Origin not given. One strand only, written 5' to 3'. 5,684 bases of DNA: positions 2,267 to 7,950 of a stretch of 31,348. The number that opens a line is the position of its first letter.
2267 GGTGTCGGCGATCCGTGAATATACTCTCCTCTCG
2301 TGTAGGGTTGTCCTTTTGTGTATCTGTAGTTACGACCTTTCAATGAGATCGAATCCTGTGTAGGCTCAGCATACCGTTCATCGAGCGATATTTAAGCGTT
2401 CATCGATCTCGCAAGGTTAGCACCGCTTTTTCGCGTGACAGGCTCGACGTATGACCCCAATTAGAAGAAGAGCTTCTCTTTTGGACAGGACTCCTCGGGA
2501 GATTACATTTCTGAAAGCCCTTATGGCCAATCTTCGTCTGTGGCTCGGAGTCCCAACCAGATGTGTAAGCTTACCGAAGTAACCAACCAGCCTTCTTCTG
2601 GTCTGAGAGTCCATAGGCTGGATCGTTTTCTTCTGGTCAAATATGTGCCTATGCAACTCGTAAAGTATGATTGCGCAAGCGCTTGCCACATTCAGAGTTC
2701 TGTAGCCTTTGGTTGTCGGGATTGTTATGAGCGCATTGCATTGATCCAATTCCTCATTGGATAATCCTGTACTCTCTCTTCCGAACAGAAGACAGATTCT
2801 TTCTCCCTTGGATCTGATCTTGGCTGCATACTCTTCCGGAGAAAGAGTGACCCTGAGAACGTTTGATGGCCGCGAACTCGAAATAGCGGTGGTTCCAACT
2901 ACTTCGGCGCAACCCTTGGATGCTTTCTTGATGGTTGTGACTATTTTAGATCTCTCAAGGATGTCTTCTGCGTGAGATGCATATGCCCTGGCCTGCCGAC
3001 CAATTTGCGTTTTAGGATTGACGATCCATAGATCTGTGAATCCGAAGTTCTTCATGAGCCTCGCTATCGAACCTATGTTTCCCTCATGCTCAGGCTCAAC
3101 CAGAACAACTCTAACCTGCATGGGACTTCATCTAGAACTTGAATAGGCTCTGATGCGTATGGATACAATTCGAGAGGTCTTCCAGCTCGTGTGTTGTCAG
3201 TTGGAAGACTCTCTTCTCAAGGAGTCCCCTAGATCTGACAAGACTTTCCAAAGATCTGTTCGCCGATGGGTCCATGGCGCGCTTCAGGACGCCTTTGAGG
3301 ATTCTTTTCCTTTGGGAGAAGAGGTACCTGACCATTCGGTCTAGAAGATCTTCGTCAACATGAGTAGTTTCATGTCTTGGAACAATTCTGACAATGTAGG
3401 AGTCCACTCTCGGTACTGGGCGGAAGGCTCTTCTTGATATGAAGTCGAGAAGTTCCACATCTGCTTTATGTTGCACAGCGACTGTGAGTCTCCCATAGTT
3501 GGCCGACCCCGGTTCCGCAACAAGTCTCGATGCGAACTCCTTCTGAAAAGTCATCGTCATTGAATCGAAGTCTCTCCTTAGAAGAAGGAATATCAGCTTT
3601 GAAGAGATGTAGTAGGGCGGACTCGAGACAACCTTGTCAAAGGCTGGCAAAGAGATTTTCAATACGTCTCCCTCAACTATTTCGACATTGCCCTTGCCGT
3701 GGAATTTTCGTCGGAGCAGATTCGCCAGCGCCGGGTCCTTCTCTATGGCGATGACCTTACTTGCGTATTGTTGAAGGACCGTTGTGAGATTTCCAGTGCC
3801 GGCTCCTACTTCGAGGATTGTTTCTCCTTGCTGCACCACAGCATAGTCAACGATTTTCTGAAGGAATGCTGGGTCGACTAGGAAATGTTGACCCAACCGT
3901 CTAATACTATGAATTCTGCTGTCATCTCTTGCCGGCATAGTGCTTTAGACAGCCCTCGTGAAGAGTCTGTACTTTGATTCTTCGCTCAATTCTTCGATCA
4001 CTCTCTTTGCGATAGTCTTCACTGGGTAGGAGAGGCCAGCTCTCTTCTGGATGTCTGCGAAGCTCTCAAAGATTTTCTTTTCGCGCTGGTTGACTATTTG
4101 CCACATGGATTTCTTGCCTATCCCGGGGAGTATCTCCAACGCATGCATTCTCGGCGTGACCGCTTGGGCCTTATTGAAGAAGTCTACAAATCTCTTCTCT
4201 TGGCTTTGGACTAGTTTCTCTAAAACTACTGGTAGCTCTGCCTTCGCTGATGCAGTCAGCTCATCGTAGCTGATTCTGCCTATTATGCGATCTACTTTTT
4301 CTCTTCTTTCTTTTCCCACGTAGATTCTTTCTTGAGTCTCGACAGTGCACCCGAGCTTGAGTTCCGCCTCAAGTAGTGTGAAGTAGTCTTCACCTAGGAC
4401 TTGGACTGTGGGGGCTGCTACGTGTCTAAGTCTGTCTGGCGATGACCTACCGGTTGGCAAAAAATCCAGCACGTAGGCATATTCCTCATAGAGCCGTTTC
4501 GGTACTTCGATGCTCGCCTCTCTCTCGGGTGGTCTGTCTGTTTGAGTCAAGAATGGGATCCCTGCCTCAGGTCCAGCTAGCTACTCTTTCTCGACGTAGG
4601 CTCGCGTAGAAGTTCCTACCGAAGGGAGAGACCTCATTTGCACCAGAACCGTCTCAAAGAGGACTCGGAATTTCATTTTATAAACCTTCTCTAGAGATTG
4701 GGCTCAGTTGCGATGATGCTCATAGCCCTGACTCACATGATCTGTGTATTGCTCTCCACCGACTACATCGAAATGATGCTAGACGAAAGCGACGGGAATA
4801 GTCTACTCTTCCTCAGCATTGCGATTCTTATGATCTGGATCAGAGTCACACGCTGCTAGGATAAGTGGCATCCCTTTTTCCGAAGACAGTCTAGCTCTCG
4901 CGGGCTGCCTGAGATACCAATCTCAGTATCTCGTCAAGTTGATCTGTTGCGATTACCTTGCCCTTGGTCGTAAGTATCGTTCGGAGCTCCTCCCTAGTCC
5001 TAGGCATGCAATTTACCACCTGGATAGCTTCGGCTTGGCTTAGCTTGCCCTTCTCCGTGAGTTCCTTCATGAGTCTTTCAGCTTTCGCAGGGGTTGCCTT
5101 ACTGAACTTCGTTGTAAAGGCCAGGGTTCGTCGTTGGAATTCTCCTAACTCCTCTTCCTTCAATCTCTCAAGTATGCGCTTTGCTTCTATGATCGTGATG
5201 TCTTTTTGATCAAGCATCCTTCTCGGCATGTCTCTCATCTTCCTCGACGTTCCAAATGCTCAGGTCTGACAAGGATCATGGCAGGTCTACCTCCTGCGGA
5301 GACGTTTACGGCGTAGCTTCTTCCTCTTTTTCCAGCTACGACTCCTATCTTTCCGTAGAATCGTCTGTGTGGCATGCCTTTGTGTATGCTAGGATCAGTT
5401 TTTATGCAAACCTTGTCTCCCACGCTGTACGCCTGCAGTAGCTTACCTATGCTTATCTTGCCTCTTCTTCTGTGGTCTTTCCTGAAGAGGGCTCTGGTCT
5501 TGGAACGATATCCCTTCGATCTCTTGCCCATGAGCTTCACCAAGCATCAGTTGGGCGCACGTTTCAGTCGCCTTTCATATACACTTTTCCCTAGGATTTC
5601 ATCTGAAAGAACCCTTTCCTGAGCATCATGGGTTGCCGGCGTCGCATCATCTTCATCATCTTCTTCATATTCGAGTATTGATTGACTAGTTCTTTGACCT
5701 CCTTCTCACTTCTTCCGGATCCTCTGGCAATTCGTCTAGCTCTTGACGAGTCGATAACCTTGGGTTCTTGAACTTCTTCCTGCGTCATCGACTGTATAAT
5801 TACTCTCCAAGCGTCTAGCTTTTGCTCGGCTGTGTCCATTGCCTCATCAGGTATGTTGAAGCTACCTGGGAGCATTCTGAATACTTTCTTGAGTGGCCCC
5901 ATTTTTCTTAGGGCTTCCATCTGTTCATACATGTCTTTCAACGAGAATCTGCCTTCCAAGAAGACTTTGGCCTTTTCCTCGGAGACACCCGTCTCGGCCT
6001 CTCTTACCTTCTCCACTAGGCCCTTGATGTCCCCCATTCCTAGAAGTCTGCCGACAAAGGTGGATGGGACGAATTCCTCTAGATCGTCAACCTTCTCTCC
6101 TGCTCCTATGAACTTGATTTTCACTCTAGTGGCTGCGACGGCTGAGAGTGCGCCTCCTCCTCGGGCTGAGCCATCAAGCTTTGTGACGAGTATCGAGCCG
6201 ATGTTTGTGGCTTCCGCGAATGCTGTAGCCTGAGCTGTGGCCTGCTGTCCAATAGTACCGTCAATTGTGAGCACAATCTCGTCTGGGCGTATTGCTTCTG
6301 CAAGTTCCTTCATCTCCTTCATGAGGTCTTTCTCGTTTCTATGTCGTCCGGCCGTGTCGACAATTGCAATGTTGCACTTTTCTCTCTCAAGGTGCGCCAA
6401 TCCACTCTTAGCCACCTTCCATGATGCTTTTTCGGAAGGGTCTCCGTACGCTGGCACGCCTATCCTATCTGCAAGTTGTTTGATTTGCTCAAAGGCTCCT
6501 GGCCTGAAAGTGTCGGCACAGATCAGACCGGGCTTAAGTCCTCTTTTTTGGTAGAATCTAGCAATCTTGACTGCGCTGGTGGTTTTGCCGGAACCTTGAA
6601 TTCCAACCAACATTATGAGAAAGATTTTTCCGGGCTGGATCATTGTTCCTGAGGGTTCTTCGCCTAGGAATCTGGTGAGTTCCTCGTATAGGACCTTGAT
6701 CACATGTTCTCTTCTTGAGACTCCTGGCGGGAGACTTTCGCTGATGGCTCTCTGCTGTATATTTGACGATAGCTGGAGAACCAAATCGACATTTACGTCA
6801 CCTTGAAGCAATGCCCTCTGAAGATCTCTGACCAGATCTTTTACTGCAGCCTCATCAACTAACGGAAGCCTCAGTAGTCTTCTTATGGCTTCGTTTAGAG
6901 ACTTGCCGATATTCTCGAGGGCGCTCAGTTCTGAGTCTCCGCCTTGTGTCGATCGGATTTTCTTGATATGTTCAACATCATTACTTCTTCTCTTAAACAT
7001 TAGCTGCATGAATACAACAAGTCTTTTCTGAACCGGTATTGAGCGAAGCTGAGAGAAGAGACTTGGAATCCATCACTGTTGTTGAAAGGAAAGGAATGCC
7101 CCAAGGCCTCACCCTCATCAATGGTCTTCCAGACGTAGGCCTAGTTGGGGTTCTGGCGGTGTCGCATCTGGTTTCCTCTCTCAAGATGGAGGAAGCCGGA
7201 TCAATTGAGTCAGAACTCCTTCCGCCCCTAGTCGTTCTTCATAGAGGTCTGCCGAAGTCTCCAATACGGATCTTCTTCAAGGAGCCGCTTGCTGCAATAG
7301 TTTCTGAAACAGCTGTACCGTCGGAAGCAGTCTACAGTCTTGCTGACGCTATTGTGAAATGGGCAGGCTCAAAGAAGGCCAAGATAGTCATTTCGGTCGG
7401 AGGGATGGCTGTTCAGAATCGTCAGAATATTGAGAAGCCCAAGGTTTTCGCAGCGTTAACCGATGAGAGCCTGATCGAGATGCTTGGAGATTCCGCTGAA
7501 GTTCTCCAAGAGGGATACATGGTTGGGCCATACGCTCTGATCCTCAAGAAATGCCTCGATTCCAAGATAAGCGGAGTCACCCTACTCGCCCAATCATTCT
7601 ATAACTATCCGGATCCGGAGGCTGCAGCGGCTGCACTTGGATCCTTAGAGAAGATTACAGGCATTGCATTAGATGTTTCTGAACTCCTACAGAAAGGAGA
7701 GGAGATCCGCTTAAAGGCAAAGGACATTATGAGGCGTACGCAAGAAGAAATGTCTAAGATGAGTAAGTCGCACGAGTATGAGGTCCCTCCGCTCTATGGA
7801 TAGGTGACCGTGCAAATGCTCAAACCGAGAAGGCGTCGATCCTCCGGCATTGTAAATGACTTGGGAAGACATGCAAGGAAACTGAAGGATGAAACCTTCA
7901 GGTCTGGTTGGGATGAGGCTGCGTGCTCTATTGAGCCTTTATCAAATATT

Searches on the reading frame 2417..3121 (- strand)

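Call 21: search_protein_families(library=pfam, proteins=[window:2417-3121:-], max_evalue=0.00001)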
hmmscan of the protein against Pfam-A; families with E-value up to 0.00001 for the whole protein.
window:2417-3121:- (234 aa): 2 families
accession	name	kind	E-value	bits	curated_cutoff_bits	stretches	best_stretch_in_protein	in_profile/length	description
PF00588.24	SpoU_methylase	-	1.8e-32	112.9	29.7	1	3-154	2-142/142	SpoU rRNA Methylase family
PF09936.14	Methyltrn_RNA_4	-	1.5e-08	35.1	22.6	1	44-154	68-178/182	SAM-dependent RNA methyltransferase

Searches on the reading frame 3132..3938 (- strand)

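Call 21: search_protein_families(library=pfam, proteins=[window:3132-3938:-], max_evalue=0.00001)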
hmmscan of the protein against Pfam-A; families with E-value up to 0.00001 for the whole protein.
window:3132-3938:- (268 aa): 3 families
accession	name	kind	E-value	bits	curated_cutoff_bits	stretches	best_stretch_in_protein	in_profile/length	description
PF00398.26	RrnaAD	-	3e-55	187.6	24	1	13-231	6-236/263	Ribosomal RNA adenine dimethylase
PF13649.12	Methyltransf_25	-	7.4e-09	36.6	27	1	41-106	1-71/97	Methyltransferase domain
PF08241.18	Methyltransf_11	-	1.3e-07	32.6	21.2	1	42-106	1-67/95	Methyltransferase domain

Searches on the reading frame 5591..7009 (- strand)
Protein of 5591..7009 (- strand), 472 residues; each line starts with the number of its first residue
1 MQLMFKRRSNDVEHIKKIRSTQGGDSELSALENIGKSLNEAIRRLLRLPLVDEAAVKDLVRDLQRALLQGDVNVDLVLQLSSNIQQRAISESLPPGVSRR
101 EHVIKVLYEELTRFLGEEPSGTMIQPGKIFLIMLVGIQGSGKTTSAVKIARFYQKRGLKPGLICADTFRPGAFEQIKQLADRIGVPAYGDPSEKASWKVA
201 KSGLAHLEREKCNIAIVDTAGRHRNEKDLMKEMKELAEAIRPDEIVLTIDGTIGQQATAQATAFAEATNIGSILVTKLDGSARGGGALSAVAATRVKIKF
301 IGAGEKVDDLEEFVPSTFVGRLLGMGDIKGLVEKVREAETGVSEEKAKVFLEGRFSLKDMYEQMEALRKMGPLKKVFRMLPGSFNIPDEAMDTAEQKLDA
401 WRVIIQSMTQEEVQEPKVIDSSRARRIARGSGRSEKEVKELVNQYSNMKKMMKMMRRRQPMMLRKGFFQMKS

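Call 21: search_protein_families(library=pfam, proteins=[window:5591-7009:-], max_evalue=0.00001)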
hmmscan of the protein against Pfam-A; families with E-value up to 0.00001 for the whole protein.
window:5591-7009:- (472 aa): 4 families
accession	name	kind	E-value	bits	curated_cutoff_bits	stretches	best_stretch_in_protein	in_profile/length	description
PF00448.28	SRP54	-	1.3e-68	231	22.7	1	131-324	3-196/196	SRP54-type protein, GTPase domain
PF02978.25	SRP_SPB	-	1.1e-32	112.7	27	1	354-452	1-91/91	Signal peptide binding domain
PF02881.24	SRP54_N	-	1.6e-13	51.1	22.4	1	35-111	2-75/75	SRP54-type protein, helical bundle domain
PF13401.12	AAA_22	-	8.5e-06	26.6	27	0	131-250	7-91/130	AAA domain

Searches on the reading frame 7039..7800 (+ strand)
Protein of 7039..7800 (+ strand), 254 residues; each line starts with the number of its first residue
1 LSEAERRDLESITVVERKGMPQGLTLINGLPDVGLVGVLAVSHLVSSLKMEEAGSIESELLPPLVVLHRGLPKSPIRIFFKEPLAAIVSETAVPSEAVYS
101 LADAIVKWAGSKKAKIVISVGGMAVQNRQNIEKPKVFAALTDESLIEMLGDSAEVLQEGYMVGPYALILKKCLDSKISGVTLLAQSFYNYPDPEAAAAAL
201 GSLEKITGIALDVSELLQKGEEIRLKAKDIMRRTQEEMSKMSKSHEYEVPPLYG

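Call 78: search_protein_families(library=pfam, proteins=[window:7039-7800:+], max_evalue=0.00001)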
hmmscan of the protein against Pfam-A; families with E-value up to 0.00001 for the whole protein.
window:7039-7800:+ (254 aa): 1 family
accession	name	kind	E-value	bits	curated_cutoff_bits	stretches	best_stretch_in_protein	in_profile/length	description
PF09754.15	PAC2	-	4.7e-44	151.2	25.8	1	26-229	1-213/215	PAC2 family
